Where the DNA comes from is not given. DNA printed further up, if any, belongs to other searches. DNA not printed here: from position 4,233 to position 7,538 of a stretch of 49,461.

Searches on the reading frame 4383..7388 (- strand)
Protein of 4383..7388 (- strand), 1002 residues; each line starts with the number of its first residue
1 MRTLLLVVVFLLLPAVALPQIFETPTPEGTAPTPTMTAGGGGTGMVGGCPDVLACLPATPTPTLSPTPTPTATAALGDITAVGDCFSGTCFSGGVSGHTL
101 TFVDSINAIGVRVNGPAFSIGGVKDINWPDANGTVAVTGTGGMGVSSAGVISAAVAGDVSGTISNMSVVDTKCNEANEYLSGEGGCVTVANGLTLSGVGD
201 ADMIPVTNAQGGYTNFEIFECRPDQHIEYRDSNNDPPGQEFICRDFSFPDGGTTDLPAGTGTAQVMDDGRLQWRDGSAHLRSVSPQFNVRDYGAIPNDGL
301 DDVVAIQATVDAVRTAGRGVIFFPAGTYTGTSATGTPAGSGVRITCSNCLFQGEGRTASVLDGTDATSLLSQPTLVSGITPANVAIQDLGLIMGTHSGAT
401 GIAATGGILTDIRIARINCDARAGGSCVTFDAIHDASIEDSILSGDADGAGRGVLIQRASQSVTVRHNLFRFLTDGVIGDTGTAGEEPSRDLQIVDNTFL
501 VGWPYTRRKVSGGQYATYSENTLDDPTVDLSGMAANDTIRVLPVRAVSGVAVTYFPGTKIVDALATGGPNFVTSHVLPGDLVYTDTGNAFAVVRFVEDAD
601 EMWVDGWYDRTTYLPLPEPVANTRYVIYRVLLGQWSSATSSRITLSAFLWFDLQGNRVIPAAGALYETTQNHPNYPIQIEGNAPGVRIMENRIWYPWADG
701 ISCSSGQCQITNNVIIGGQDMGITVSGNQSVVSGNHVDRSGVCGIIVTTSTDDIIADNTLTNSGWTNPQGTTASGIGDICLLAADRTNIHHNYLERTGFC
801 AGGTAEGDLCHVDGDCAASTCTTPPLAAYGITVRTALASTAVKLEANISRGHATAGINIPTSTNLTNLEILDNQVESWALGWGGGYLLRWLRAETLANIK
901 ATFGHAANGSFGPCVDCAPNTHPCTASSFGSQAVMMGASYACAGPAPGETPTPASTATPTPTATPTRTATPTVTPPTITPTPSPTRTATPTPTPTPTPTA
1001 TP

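Call 25: search_protein_families(library=pfam, proteins=[window:4383-7388:-], max_evalue=0.001)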
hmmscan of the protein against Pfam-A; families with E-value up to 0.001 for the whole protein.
window:4383-7388:- (1002 aa): 3 families
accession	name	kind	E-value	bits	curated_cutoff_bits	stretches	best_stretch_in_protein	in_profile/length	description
PF12708.12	Pect-lyase_RHGA_epim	-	1.7e-10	41.5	27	1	287-470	2-183/213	Rhamnogalacturonase A/epimerase, pectate lyase-like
PF13229.12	Beta_helix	-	1.8e-09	37.9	25.9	1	674-758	69-155/158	Right handed beta helix region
PF05048.19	NosD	-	9.9e-08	32.1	23.6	1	687-763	94-173/212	Periplasmic copper-binding protein (NosD)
